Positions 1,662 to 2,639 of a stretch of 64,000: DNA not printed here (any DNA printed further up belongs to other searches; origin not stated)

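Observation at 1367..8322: Low-GC accessory island of small hypothetical genes with a DUF2726 nuclease-fold protein and a tandem Ltp-like superinfection-exclusion-type membrane protein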

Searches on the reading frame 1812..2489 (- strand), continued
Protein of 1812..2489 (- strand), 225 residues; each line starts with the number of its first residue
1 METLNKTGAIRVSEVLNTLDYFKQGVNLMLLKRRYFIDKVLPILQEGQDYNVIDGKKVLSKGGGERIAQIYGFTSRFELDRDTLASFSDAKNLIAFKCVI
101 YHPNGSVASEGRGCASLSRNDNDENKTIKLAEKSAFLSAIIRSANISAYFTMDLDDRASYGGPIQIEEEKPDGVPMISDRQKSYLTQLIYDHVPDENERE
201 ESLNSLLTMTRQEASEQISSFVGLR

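Call 58: fold_search(model_id=the predicted structure, library=pdb)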
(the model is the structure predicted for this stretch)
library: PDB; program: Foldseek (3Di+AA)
matches with E <= 10: 677; with E <= 0.001: 0
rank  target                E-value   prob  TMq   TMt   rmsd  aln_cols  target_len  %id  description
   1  8qe9_1I               1.3e-02  0.90  0.30  0.34  15.2       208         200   10  Complex between the 80a-Sak SSAP and the SaPI2 Stl master regulator (released 2025-03-05)
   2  9iq7_A                2.6e-02  0.99  0.19  0.34   2.9        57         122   16  SacM-homologous of AkaM (released 2025-07-16)
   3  9njb_A                4.5e-02  0.09  0.11  0.05  17.3       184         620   13  hPNPase RNA pre-catalytic state (released 2025-12-10)
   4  3u1k_A                4.8e-02  0.10  0.11  0.05  18.6       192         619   12  Crystal structure of human PNPase (released 2012-02-01)
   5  9nje_B                4.8e-02  0.09  0.10  0.06  17.3       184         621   13  hPNPase bound to PO4 in loop conformation 2 (released 2025-12-10)
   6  4wsp                  5.1e-02  1.00  0.24  0.63   3.4        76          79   16  Racemic crystal structure of Rv1738 from Mycobacterium tuberculosis (Form-I) (released 2015-03-18)
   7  9njb_C                5.1e-02  0.09  0.11  0.05  17.3       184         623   13  hPNPase RNA pre-catalytic state (released 2025-12-10)
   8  9nje_C                6.1e-02  0.08  0.11  0.05  17.4       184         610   13  hPNPase bound to PO4 in loop conformation 2 (released 2025-12-10)
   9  9njc_A                6.9e-02  0.08  0.10  0.05  18.2       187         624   13  hPNPase bound to PO4 in loop conformation 1 (released 2025-12-10)
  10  9njd_C                7.8e-02  0.08  0.11  0.05  18.1       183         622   14  hPNPase bound to PO4 in loop conformation 3 (released 2025-12-10)
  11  9iql_B                8.3e-02  0.96  0.19  0.33   2.7        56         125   14  SacM in complex with L6S (released 2025-07-16)
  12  3er7_A                8.9e-02  0.15  0.17  0.24  10.3        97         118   13  Crystal structure of NTF2-like protein of unknown function (YP_001812677.1) from EXIGUOBACTERIUM SP. 255-15 at 1.50 A  (released 2008-10-14)
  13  5zf6_A                8.9e-02  0.09  0.11  0.06  17.8       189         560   13  Crystal structure of the dimeric human PNPase (released 2018-08-22)
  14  5zf6_B                8.9e-02  0.08  0.10  0.06  18.0       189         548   13  Crystal structure of the dimeric human PNPase (released 2018-08-22)
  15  3u1k_C                9.4e-02  0.09  0.11  0.05  18.3       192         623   13  Crystal structure of human PNPase (released 2012-02-01)
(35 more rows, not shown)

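Call 63: search_solved_structures(query=A4, max_evalue=10, show_alignments=3)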
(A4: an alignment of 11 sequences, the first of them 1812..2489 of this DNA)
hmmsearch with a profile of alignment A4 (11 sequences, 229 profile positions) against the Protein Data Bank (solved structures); distinct sequences matched with E-value up to 10: 1.
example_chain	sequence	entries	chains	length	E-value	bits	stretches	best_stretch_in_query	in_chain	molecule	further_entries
1yaa_A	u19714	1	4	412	0.53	12.9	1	95-144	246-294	ASPARTATE AMINOTRANSFERASE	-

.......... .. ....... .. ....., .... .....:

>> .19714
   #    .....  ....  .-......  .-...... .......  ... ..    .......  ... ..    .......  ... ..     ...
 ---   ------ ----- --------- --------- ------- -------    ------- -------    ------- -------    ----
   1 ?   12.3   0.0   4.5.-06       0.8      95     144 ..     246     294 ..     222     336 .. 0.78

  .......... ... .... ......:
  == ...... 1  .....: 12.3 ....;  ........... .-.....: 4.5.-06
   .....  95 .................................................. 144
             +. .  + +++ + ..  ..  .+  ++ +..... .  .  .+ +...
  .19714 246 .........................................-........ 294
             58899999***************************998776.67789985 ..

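Call 66: find_related_loci(query=A4, collection=metagenome_contigs, flank=10000)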
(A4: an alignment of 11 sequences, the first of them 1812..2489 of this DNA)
Query A4 (225 aa) in metagenome_contigs; peptide patterns used: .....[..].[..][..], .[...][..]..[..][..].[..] (x = any residue, [..] = any of these).
281 stretches matched a pattern; 24 encode a relative of the query (tblastn E <= 1e-3); 24 distinct loci.
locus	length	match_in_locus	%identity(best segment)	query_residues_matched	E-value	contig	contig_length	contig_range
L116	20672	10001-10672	74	7-225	4e-108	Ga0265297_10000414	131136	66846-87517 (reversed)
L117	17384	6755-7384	41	18-222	7e-46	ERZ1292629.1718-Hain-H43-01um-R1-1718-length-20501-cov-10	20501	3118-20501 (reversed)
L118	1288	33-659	40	18-222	8e-47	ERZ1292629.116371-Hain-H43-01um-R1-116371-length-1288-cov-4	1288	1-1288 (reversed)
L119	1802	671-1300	40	18-222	1e-45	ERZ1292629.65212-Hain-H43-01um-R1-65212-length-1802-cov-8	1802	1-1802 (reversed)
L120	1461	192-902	36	19-224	9e-46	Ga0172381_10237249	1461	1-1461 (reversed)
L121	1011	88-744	40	7-222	1e-46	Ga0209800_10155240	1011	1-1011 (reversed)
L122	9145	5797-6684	39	18-222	8e-44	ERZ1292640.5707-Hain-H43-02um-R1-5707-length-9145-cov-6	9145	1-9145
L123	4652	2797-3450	38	15-225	7e-40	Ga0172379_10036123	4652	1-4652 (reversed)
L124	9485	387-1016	38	23-225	1e-39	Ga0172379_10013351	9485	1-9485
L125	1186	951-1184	82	1-78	1e-40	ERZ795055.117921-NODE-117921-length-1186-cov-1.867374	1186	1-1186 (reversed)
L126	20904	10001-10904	39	15-225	6e-39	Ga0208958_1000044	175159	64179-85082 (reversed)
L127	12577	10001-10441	45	18-163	1e-37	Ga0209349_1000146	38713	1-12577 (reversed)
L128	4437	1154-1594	45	18-163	2e-37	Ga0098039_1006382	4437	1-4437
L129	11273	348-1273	35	12-225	3e-36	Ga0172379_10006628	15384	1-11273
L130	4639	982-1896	35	12-225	4e-36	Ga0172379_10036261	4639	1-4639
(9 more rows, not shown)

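Call 67: find_related_loci(query=A4, collection=viral_contigs, flank=10000)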
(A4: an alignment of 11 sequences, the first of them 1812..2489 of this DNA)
Query A4 (225 aa) in viral_contigs; peptide patterns used: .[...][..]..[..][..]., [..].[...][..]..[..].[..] (x = any residue, [..] = any of these).
119 stretches matched a pattern, but none encodes a relative of the query by tblastn (E <= 1e-3).

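Call 70: search_protein_families(library=pfam, max_evalue=0.001, proteins=[L129:1382-3163:+, L129:3139-4902:+, L129:4904-5893:+, L129:6719-9277:+, L129:9285-11273:+, L124:1414-2853:+, L124:2850-3704:+, L124:3777-4919:+, L124:4921-6090:+, L124:6125-6655:+])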
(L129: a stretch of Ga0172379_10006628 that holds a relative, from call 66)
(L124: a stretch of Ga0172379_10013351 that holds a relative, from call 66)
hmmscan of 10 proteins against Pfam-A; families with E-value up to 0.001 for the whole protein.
L129:1382-3163:+ (593 aa): 0 families

L129:3139-4902:+ (587 aa): 0 families

L129:4904-5893:+ (329 aa): 1 family
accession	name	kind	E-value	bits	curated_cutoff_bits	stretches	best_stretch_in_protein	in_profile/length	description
PF12358.13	DUF3644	-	6.4e-57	192.5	27.6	1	18-201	1-182/183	Domain of unknown function (DUF3644)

L129:6719-9277:+ (852 aa): 5 families
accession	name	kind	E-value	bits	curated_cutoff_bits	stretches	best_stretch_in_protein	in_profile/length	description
PF04851.21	ResIII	-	2.9e-39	135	22.5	1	181-335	2-163/164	Type III restriction enzyme, res subunit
PF18766.7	SWI2_SNF2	-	3.8e-15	56.6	26.7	1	187-362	2-175/221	SWI2/SNF2 ATPase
PF00270.35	DEAD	-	1.5e-11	44.7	26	1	187-335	4-161/167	DEAD/DEAH box helicase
PF13588.12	HSDR_N_2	-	3.3e-09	37.2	25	1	50-114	34-99/110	Type I restriction enzyme R protein N terminus (HSDR_N)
PF04313.20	HSDR_N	-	1.5e-05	25.4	25.1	1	54-113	127-194/198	Type I restriction enzyme R protein N terminus (HSDR_N)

L129:9285-11273:+ (663 aa): 7 families
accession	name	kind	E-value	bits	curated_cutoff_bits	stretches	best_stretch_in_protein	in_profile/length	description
PF02384.22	N6_Mtase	-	2e-54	185.5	20.4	1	132-445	4-305/311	N-6 DNA Methylase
PF01420.25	Methylase_S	-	3.5e-22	79.8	22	1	452-624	3-163/168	Type I restriction modification DNA specificity domain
PF01170.24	UPF0020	-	9.1e-10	39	22.3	1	164-335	20-184/197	RMKL-like, methyltransferase domain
PF07669.17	Eco57I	-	2.5e-09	37.9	25.3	1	259-339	69-156/171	Eco57I restriction-modification methylase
PF20473.4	MmeI_Mtase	-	1.1e-07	31.7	27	1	175-251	22-93/259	MmeI, DNA-methyltransferase domain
PF13847.12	Methyltransf_31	-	6e-05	23.2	27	1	174-275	5-84/145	Methyltransferase domain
PF05175.20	MTS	-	0.00073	19.6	23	0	224-280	59-113/170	Methyltransferase small domain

L124:1414-2853:+ (479 aa): 0 families

L124:2850-3704:+ (284 aa): 1 family
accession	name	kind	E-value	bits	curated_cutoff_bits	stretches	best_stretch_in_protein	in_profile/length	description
PF02086.21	MethyltransfD12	-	8e-19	68.8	22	1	9-246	1-242/253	D12 class N6 adenine-specific DNA methyltransferase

L124:3777-4919:+ (380 aa): 1 family
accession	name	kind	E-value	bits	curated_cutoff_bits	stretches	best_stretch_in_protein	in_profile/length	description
PF13651.11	EcoRI_methylase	-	1.2e-128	429.7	26.4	1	9-375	1-344/345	Adenine-specific methyltransferase EcoRI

L124:4921-6090:+ (389 aa): 3 families
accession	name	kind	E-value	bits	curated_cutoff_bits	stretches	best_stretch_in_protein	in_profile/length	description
PF03235.19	GmrSD_N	-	2.4e-21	77.2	33.2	1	36-165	12-198/199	GmrSD restriction endonuclease, N-terminal domain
PF01844.29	HNH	-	2.7e-07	31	21.4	1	336-389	1-47/47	HNH endonuclease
PF13395.12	HNH_4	-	0.00058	20.2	22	0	336-389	1-51/54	HNH endonuclease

L124:6125-6655:+ (176 aa): 0 families

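Call 71: find_encoding_contigs(protein=P0002, flank=3000, max_places=3)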
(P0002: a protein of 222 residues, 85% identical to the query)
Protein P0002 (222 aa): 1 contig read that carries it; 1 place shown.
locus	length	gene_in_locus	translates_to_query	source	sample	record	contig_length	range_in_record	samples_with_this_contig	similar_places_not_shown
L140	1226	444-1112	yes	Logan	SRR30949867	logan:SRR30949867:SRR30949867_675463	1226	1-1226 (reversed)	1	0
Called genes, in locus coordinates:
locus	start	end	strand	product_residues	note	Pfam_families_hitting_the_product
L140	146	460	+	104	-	-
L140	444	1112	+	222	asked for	-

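Call 72: find_encoding_contigs(protein=P0009, flank=3000, max_places=3)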
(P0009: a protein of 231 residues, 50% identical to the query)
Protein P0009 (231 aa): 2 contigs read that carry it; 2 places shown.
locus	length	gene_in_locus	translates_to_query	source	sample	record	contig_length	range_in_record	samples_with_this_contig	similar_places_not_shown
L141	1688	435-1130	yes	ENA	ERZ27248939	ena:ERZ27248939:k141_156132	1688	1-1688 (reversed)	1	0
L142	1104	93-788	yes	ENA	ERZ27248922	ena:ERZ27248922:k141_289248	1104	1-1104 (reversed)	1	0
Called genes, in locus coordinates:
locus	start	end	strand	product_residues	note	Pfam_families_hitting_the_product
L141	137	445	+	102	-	-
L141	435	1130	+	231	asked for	-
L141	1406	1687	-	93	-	?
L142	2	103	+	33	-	?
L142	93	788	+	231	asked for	-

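Call 100: fold_search(model_id=the predicted structure, library=viral)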
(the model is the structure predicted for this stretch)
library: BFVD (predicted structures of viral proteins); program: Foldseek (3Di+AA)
matches with E <= 10: 1026; with E <= 0.001: 56
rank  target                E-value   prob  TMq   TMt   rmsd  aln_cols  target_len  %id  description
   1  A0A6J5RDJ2            3.8e-10  1.00  0.53  0.40  18.8       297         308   15  Uncharacterized protein [uncultured Caudovirales phage]
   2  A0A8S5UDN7            6.2e-10  1.00  0.48  0.42  10.4       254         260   18  RecT family protein [Siphoviridae sp. ctkhg5]
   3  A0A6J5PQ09            4.1e-08  1.00  0.40  0.37  16.6       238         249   16  Uncharacterized protein [uncultured Caudovirales phage]
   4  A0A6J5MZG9            1.1e-06  1.00  0.29  0.27  20.9       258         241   17  Uncharacterized protein [uncultured Caudovirales phage]
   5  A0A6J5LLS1            2.0e-06  1.00  0.41  0.39  21.7       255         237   12  Uncharacterized protein [uncultured Caudovirales phage]
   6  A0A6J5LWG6            4.1e-06  1.00  0.31  0.35  15.4       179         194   12  Essential recombination function protein [uncultured Caudovirales phage]
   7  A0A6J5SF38            5.3e-06  1.00  0.42  0.35  11.3       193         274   12  Uncharacterized protein [uncultured Caudovirales phage]
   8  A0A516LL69            5.3e-06  1.00  0.39  0.37  12.2       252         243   12  (no name in the UniProt tables at hand)
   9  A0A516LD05            6.8e-06  1.00  0.37  0.39  14.6       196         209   15  (no name in the UniProt tables at hand)
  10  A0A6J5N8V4            1.0e-05  1.00  0.34  0.38  11.1       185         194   12  Uncharacterized protein [uncultured Caudovirales phage]
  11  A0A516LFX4            1.2e-05  1.00  0.41  0.43  13.6       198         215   15  (no name in the UniProt tables at hand)
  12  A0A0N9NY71            1.3e-05  1.00  0.45  0.47  11.3       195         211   11  (no name in the UniProt tables at hand)
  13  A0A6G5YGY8            1.3e-05  1.00  0.30  0.29  15.3       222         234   15  (no name in the UniProt tables at hand)
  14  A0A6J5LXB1            1.6e-05  1.00  0.38  0.43  13.6       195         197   12  Uncharacterized protein [uncultured Caudovirales phage]
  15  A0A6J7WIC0            1.8e-05  1.00  0.37  0.38  13.0       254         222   15  Uncharacterized protein [uncultured Caudovirales phage]
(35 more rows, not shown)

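Call 115: search_protein_families(library=padloc, alignment_id=A13, max_evalue=0.00001)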
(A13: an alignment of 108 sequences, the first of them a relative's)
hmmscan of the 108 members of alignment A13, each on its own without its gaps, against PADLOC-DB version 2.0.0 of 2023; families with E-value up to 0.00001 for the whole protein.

A. member 1, L102:7672-8556:- (294 aa): 1 family
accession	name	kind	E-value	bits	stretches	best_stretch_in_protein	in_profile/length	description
PDLC01096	C3a212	-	4.2e-49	165.2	1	77-230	45-196/279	SNc+LTD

B. families by the number of members that match (of 108 scanned): 222 families (the first 25 are shown)
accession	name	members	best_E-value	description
PDLC01096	C3a212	3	2e-55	SNc+LTD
PDLC02707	PbeA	3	8.4e-19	PbeA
PDLC03048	REase_I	2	8.5e-302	Type I restriction enzyme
PDLC03046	REase_I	2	8e-72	Type I restriction enzyme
PDLC03045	REase_I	2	1.1e-70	Type I restriction enzyme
PDLC04151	HEC-05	2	7.5e-44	-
PDLC03877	NsnA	2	9.8e-28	-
PDLC03648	REase_III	2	4.7e-22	Type III restriction enzyme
PDLC04027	PD-T4-2_A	2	1.7e-16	-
PDLC02704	PbeA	2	1e-12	PbeA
PDLC03647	REase_III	2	3.5e-11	Type III restriction enzyme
PDLC04948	PDC-S19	1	1.9e-161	-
PDLC03653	REase_III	1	1.7e-130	Type III restriction enzyme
PDLC04018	PD-Lambda-5_B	1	1.2e-119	-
PDLC03297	MTase_II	1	1.5e-116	Type II methyltransferase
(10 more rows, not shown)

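Call 116: search_protein_families(library=ncbifam, max_evalue=0.01, proteins=[window:1812-2489:-])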
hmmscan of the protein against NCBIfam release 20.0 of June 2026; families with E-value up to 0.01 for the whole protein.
window:1812-2489:- (225 aa): 0 families
